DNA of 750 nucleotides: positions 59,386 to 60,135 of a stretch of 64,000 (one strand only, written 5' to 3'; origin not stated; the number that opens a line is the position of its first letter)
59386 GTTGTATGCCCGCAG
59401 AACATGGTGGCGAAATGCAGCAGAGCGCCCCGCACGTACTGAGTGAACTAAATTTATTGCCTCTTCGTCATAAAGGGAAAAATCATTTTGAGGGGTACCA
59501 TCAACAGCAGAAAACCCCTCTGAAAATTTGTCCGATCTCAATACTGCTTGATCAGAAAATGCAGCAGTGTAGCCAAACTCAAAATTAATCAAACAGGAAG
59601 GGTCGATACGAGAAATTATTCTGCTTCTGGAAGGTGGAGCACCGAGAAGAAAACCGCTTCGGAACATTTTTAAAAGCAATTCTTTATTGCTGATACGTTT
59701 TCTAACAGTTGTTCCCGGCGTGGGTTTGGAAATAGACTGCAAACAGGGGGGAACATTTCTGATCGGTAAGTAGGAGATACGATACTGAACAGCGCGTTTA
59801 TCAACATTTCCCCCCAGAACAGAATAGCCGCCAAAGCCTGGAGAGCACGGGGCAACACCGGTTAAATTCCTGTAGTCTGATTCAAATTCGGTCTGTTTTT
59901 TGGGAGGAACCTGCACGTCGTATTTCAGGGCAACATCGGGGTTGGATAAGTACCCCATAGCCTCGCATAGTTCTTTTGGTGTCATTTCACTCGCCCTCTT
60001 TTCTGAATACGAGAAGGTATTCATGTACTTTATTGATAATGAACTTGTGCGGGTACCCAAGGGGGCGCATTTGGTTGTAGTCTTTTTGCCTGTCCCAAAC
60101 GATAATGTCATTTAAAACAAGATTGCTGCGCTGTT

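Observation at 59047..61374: Second, compact restriction-modification-like module inserted between thiL and fumA: MT-A70 methyltransferase, N6/N4 methyltransferase, HNH endonuclease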

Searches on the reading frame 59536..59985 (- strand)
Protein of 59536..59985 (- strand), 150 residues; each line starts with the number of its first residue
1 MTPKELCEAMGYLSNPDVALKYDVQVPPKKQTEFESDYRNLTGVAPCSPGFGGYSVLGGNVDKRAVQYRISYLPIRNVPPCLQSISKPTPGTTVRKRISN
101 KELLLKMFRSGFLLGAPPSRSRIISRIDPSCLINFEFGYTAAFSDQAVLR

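Call 42: search_protein_representatives(alignment_id=A2)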
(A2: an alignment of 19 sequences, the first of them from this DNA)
Query: 19 sequences, 153 profile positions. Proteins with E-value up to 0.001 (for the whole library): 138; up to 1e-10: 46; up to 1e-30: 4. The best 138 are listed.
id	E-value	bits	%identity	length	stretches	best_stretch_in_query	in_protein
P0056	3.7e-64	231.5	-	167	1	4-152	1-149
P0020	1.1e-60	220.2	-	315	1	5-152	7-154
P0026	1.3e-51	190.8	-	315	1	3-150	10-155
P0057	9.8e-31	123.0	-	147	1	3-145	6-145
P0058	2.3e-30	121.8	-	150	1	3-147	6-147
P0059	1.9e-29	118.8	-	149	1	4-146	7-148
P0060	1.5e-28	115.9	-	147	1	3-145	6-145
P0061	2.1e-28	115.4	-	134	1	12-145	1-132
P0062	1.5e-25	106.2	-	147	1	4-144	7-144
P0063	8.1e-25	103.8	-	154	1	2-146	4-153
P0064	1.0e-19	87.2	-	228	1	7-149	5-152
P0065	8.3e-19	84.2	-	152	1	3-145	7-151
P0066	9.6e-19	84.0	-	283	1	3-129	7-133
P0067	2.1e-18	82.9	-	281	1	3-134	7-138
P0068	1.5e-17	80.2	-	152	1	7-143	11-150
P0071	1.1e-16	77.3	-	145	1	7-143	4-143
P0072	1.3e-15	73.9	-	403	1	5-150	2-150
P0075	4.2e-15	72.2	-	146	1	4-143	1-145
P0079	1.6e-14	70.3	-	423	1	7-119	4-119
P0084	3.1e-13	66.2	-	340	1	9-144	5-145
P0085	4.7e-13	65.6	-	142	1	9-143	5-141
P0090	8.5e-12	61.5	-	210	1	10-143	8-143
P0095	2.4e-11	60.1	-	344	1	5-143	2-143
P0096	3.5e-11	59.5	-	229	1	10-146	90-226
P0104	6.8e-10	55.3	-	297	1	5-146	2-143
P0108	4.6e-09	52.6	-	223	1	6-145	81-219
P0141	1.6e-06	44.4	-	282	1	13-142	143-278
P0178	3.7e-04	36.7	-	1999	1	8-142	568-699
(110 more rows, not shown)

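Call 43: search_protein_families(library=pfam, proteins=[P0057, P0064, P0066, P0072, P0079, P0084, P0095, P0108, P0141, P0178], max_evalue=0.01)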
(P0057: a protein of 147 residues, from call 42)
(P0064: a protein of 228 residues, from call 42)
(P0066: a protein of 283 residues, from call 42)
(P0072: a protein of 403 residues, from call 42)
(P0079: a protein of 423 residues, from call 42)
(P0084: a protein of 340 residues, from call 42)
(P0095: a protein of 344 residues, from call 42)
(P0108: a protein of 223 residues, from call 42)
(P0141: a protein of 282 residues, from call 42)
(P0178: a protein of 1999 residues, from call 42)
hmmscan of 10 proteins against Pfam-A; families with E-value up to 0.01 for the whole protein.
P0057 (147 aa): 0 families

P0064 (228 aa): 0 families

P0066 (283 aa): 3 families
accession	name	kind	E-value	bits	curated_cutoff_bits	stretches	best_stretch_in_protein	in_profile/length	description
PF10544.15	T5orf172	-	9.9e-07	29.7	20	1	185-256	2-73/101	T5orf172 domain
PF01541.30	GIY-YIG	-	0.00024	21.8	22.6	1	184-251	2-73/78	GIY-YIG catalytic domain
PF13455.12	MUG113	-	0.00056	20.9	22.3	1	198-259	2-58/73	Meiotically up-regulated gene 113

P0072 (403 aa): 1 family
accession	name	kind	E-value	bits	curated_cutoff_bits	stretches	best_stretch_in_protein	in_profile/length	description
PF13391.12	HNH_2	-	1.1e-12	48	21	1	297-348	1-65/66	HNH endonuclease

P0079 (423 aa): 1 family
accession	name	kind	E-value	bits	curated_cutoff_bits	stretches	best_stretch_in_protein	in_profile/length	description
PF13391.12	HNH_2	-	9.8e-07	29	21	1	312-365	1-65/66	HNH endonuclease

P0084 (340 aa): 2 families
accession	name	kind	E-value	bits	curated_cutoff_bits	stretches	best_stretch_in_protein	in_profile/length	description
PF01844.29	HNH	-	1e-08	35.6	21.4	1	269-316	1-45/47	HNH endonuclease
PF14279.12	HNH_5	-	0.0031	17.9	27.5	1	269-309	1-37/56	HNH endonuclease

P0095 (344 aa): 1 family
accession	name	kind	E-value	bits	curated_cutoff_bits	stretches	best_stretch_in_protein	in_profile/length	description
PF01844.29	HNH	-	8.7e-05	23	21.4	1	269-314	3-45/47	HNH endonuclease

P0108 (223 aa): 0 families

P0141 (282 aa): 1 family
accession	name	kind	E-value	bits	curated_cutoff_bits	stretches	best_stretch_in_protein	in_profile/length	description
PF02691.21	VacA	-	0.0035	15.7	22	1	178-263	420-504/1002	Vacuolating cyotoxin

P0178 (1999 aa): 1 family
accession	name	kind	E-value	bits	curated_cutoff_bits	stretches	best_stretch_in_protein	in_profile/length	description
PF12773.13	DZR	-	0.0098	16.5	27.3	1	1788-1818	7-36/45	Double zinc ribbon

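Call 47: find_encoding_contigs(protein=P0057, flank=5000, max_places=4)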
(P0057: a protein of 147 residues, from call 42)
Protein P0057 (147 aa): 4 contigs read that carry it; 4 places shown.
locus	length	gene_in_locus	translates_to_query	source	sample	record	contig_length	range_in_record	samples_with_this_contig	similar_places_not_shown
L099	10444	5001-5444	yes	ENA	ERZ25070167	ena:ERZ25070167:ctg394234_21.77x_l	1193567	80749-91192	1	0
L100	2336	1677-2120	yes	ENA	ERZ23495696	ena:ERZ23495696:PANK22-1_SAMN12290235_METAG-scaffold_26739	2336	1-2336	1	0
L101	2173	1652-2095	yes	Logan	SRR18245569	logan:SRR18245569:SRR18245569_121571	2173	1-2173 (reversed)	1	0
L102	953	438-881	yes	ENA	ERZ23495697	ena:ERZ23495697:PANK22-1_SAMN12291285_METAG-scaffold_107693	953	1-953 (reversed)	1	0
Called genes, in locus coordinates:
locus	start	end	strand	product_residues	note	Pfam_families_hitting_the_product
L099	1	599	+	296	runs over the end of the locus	PF03602:Cons_hypoth95 (faint), PF05175:MTS (faint), PF01555:N6_N4_Mtase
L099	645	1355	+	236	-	-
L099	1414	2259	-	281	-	PF23023:Anti-Pycsar_Apyc1, PF00753:Lactamase_B (weak), PF12706:Lactamase_B_2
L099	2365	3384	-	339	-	PF00389:2-Hacid_dh, PF02826:2-Hacid_dh_C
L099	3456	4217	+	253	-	PF05063:MT-A70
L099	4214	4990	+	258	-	PF01555:N6_N4_Mtase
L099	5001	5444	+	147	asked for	-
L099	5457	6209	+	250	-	PF07505:DUF5131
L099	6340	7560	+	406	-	PF02463:SMC_N (faint), PF11398:DUF2813 (faint), PF13175:AAA_15 (weak), PF13476:AAA_23 (weak), PF13304:AAA_21, PF13175:AAA_15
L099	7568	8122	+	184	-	PF14103:DUF4276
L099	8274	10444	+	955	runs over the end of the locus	PF01411:tRNA-synt_2c, PF07973:tRNA_SAD, PF02272:DHHA1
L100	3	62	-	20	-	?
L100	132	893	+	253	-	PF05063:MT-A70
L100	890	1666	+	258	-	PF01555:N6_N4_Mtase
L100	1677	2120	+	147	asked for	-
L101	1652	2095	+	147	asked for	-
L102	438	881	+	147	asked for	-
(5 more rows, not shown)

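Call 48: find_encoding_contigs(protein=P0066, flank=5000, max_places=3)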
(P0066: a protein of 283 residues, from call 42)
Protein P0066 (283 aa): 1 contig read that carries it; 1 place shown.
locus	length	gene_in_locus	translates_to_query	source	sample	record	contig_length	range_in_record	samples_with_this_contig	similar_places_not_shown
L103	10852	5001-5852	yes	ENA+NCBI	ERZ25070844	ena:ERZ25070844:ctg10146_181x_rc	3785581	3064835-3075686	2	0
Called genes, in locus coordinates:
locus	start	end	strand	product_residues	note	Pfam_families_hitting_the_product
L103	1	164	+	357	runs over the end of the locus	PF03480:DctP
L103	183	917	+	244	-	PF00005:ABC_tran, PF13304:AAA_21 (faint)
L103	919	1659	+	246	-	PF00528:BPD_transp_1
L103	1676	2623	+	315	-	PF13379:NMT1_2, PF09084:NMT1, PF12974:Phosphonate-bd (weak)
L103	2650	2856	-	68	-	PF20104:DUF6494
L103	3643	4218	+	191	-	PF05063:MT-A70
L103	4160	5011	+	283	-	PF01555:N6_N4_Mtase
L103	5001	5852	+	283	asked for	PF10544:T5orf172 (weak)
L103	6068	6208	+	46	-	-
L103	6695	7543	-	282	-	PF00561:Abhydrolase_1, PF12146:Hydrolase_4, PF12697:Abhydrolase_6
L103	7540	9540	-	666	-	PF02129:Peptidase_S15, PF00561:Abhydrolase_1 (weak), PF00326:Peptidase_S9 (weak), PF08530:PepX_C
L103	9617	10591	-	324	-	PF00005:ABC_tran, PF13304:AAA_21 (faint), PF08352:oligo_HPY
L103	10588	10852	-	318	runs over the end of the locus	PF00005:ABC_tran, PF13304:AAA_21 (faint), PF08352:oligo_HPY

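Call 49: find_encoding_contigs(protein=P0075, flank=5000, max_places=3)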
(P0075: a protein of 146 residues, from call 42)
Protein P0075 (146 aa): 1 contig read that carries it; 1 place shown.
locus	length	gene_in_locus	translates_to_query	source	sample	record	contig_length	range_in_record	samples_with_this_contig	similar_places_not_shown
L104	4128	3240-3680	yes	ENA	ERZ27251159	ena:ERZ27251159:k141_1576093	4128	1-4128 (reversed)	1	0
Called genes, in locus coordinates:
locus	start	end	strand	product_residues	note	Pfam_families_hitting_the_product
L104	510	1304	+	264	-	PF01381:HTH_3, PF12844:HTH_19, PF13560:HTH_31 (weak), PF00717:Peptidase_S24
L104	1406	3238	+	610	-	PF02086:MethyltransfD12, PF03602:Cons_hypoth95 (faint), PF01555:N6_N4_Mtase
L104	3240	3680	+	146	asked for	-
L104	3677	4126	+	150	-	?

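Call 50: predict_structure(alignment_id=A2)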
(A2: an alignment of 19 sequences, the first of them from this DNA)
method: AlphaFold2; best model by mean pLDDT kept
length: 150 residues; sequences in the alignment: 19
mean_pLDDT: 92.9   pTM: 0.87
mean pLDDT of the five models: 92.9, 92.8, 92.5, 92.3, 91.6
residues with pLDDT >= 90: 129; 70-90: 16; 50-70: 5; < 50: 0
segments of 3 or more residues with pLDDT < 50: none
pLDDT, mean of each block of 10 residues (from residue 1): 95 96 96 97 95 90 91 95 92 90 97 94 95 96 74
secondary structure, 60 per line:
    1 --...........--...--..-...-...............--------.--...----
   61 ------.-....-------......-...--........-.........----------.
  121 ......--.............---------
elements in order: H3-13 E24-26 H28-42 E54-56 E69-72 H80-85 E87-89 E92-99 H101-109 H120-126 H129-141

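Call 53: search_protein_families(library=phrogs, proteins=[P0057, P0075, P0108], max_evalue=0.01)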
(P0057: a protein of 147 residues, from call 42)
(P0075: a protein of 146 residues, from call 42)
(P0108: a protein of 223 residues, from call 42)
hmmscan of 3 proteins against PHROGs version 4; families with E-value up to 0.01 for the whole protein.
P0057 (147 aa): 0 families

P0075 (146 aa): 0 families

P0108 (223 aa): 0 families

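Call 54: fold_search(model_id=the predicted structure, library=pdb)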
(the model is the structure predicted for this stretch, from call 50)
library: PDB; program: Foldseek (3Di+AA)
matches with E <= 10: 83; with E <= 0.001: 0
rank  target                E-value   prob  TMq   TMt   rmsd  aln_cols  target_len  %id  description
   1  2vs7_A                2.6e-01  0.23  0.33  0.29   8.0       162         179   14  The crystal structure of I-DmoI in complex with DNA and Ca (released 2008-11-11)
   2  3fd2_A                3.0e-01  0.28  0.29  0.16   5.6       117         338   14  Crystal structure of mMsoI/DNA complex with calcium (released 2009-06-30)
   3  8ih7_B                6.3e-01  0.09  0.26  0.15  11.9       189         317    6  AmnG-AmnH complex (released 2024-02-28)
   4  5akf_A                7.1e-01  0.16  0.33  0.29   7.7       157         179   11  THE CRYSTAL STRUCTURE OF I-DMOI Q42AK120M IN COMPLEX WITH ITS TARGET DNA NICKED IN THE CODING STRAND A AND IN THE PRES (released 2015-06-17)
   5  1nvm_B                8.0e-01  0.06  0.23  0.14  12.0       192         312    7  Crystal structure of a bifunctional aldolase-dehydrogenase : sequestering a reactive and volatile intermediate (released 2003-06-17)
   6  8ih7_D                1.2e+00  0.05  0.21  0.13  10.9       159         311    7  AmnG-AmnH complex (released 2024-02-28)
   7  5o6g_D                1.2e+00  0.14  0.34  0.30   7.5       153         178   12  Structures and dynamics of mesophilic variants from the homing endonuclease I-DmoI (released 2017-12-06)
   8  7z3s                  1.4e+00  0.06  0.23  0.15   9.3       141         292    8  CRYSTAL STRUCTURE of PheF from Geobacillus stearothermophilus (released 2023-01-11)
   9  1nvm_H                1.8e+00  0.03  0.21  0.14  11.9       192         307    7  Crystal structure of a bifunctional aldolase-dehydrogenase : sequestering a reactive and volatile intermediate (released 2003-06-17)
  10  5x9w_A                1.8e+00  0.02  0.14  0.05  19.7       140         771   11  Mismatch Repair Protein (released 2017-11-22)
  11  8xb6_P                1.9e+00  0.06  0.18  0.10  11.4       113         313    6  Portal-vertex of SH-Ab15497 in C1 symmetry (released 2024-12-11)
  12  4jn6_B                2.0e+00  0.03  0.23  0.15  13.6       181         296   10  Crystal Structure of the Aldolase-Dehydrogenase Complex from Mycobacterium tuberculosis HRv37 (released 2013-05-08)
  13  3dao_A                2.2e+00  0.06  0.16  0.11   8.3        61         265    8  CRYSTAL STRUCTURE OF A PUTATIVE PHOSPHATE (EUBREC_1417) FROM EUBACTERIUM RECTALE AT 1.80 A RESOLUTION (released 2008-07-29)
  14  6hlj_C                2.3e+00  0.10  0.16  0.15   4.9        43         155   14  Variant G129S of NuoEF from Aquifex aeolicus - oxidized from (released 2019-06-26)
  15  6hlm_A                2.4e+00  0.10  0.16  0.15   4.9        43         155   14  Variant G129D of NuoEF from Aquifex aeolicus bound to NAD+ (released 2019-06-26)
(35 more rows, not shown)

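Call 62: search_protein_families(library=pfam, proteins=[window:59536-59985:-, P0057, P0075, P0063, P0071, P0085], max_evalue=10)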
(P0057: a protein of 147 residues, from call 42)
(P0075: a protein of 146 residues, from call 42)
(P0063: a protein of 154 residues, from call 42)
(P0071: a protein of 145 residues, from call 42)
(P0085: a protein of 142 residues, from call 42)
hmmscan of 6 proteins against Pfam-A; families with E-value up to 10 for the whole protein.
window:59536-59985:- (150 aa): 0 families

P0057 (147 aa): 0 families

P0075 (146 aa): 0 families

P0063 (154 aa): 1 family
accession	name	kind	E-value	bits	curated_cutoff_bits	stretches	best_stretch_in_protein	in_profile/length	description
PF10997.13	Amj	-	0.21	11.3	27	1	21-116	47-140/253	Alternate to MurJ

P0071 (145 aa): 0 families

P0085 (142 aa): 1 family
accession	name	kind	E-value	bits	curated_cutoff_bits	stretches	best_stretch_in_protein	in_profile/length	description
PF19760.4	DUF6247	-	0.076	13.6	26.9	1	118-140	7-29/99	Family of unknown function (DUF6247)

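Call 63: search_dna_similar(query=window:59536-59985:-, collection=plasmids, mode=protein, max_evalue=0.001, max_rows=20)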
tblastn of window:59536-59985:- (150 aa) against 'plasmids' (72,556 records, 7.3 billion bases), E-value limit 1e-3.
No match.

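Call 64: search_dna_similar(query=window:59536-59985:-, collection=phages, mode=protein, max_evalue=0.001, max_rows=20)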
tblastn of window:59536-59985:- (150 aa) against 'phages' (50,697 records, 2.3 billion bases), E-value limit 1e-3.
No match.

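Call 65: search_dna_similar(query=P0084, collection=plasmids, mode=protein, max_evalue=0.001, max_rows=15)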
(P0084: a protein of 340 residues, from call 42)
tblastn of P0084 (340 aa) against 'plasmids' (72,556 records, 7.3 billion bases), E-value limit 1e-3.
Records with a match: 43; places in all: 44; records where one place covers at least 80% of the query: 0.
Best place of each record, by identity: <60% 43.
By first word of the organism name: Bacillus 5; Pseudomonas 4; Escherichia 3; Klebsiella 3; Hymenobacter 2; Paraburkholderia 2; Priestia 2; Thermus 2; Morganella 2; Citrobacter 2; and 16 more.
By predicted mobility (MOB-suite, as given by PLSDB): non-mobilizable 28; conjugative 11; mobilizable 4.
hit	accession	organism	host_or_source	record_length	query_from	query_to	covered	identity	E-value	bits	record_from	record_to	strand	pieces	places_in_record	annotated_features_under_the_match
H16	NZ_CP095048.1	Hymenobacter cellulosilyticus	single cell,air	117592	175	333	47%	26.8%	3e-7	60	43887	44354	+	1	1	none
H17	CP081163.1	Rhodobacteraceae bacterium S2214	-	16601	241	318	23%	46.3%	2e-9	66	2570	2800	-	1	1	hypothetical protein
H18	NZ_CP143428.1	Roseobacter litoralis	Fucus vesiculosus var. spiralis,cell ...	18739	241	318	23%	45.0%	3e-9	66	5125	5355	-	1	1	hypothetical protein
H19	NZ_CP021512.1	Acetobacter pasteurianus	cell culture,food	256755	235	337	30%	34.0%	2e-6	57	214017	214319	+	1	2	HNH endonuclease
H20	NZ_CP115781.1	Paracoccus aerodenitrificans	cell culture,sediment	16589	241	318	23%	42.5%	1e-8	64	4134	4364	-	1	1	HNH endonuclease signature motif containing protein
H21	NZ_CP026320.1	Vibrio campbellii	culture,Bay of Bengal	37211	220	317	29%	33.0%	3e-5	54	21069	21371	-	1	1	HNH endonuclease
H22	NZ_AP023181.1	Paraburkholderia sp. PGU19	Physopelta gutta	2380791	230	319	26%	34.7%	5e-5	53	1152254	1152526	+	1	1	none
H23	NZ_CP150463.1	Photobacterium damselae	Lateolabrax maculatus,cell culture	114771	235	318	25%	36.8%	1e-5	55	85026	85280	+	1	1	HNH endonuclease signature motif containing protein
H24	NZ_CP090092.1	Rhizobium leguminosarum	Galega,Cell culture,Plant nodule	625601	230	317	26%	34.4%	2e-4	51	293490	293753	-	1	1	none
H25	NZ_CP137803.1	Priestia megaterium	Bacillus megaterium assembly,Arshan ...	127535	229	316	26%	34.1%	3e-4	50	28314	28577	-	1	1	HNH endonuclease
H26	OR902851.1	Escherichia coli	-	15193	234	319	25%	34.8%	9e-7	58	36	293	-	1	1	none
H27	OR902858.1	Escherichia coli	-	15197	231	319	26%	32.6%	9e-6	55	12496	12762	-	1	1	mcrA_1: 5-methylcytosine-specific restriction enzyme A | mcrA_2: 5-methylcytosine-specific restriction enzyme A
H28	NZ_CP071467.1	Priestia megaterium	whole organism,Hypersaline environment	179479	229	322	28%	30.9%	5e-4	50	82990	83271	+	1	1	HNH endonuclease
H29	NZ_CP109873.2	Bacillus cereus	pepper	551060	234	318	25%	34.1%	3e-4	50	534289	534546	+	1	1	HNH endonuclease signature motif containing protein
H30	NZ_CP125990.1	Bacillus cereus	cell culture,soil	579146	234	318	25%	34.1%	3e-4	50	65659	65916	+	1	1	HNH endonuclease signature motif containing protein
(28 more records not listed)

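Call 66: search_dna_similar(query=P0084, collection=phages, mode=protein, max_evalue=0.001, max_rows=15)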
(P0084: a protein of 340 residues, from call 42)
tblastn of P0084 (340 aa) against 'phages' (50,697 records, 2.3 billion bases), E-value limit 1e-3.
Records with a match: 7; places in all: 7; records where one place covers at least 80% of the query: 0.
Best place of each record, by identity: <60% 7.
By first word of the organism name: Vibrio 6; Escherichia 1.
By host as written in the record: Vibrio cyclitrophicus 10N.286.54.F2 1; Vibrio sp. 1; Escherichia coli 1; Vibrio cyclitrophicus 10N.286.55.A5 1; Vibrio cyclitrophicus 10N.286.55.E8 1; Vibrio cyclitrophicus 10N.286.55.C7 1; Vibrio harveyi BAA-1116 1.
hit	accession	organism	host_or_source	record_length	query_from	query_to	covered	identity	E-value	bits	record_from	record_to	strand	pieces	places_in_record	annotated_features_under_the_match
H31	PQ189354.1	Vibrio phage 10N.286.54.F2_PE001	Vibrio cyclitrophicus 10N.286.54.F2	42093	234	323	26%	34.0%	2e-4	49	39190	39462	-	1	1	hypothetical protein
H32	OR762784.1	Vibrio phage L9-1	Vibrio sp.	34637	234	330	29%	30.9%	2e-4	49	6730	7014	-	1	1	hypothetical protein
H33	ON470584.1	Escherichia phage vB_EcoM-689R6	Escherichia coli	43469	234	319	25%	34.8%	6e-7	57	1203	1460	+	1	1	5-methylcytosine-specific restriction enzyme A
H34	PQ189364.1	Vibrio phage 10N.286.55.A5_PE003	Vibrio cyclitrophicus 10N.286.55.A5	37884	236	318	24%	34.5%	1e-3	47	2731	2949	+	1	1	hypothetical protein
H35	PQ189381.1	Vibrio phage 10N.286.55.E8_PE004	Vibrio cyclitrophicus 10N.286.55.E8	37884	236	318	24%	34.5%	1e-3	47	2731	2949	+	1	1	hypothetical protein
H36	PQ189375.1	Vibrio phage 10N.286.55.C7_PE004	Vibrio cyclitrophicus 10N.286.55.C7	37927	236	318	24%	34.5%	1e-3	47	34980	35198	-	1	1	hypothetical protein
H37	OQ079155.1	Vibrio phage Vaitephage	Vibrio harveyi BAA-1116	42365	251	322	21%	37.5%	7e-4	47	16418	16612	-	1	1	HNH endonuclease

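Call 67: find_related_loci(query=A2, collection=viral_contigs, flank=5000)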
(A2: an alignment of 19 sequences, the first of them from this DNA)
Query A2 (150 aa) in viral_contigs; peptide patterns used: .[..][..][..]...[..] (x = any residue, [..] = any of these).
34 stretches matched a pattern, but none encodes a relative of the query by tblastn (E <= 1e-3).

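Call 76: search_solved_structures(query=A2, max_evalue=10)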
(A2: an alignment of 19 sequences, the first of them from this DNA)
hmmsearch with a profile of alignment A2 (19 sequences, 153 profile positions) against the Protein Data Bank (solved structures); distinct sequences matched with E-value up to 10: 0.
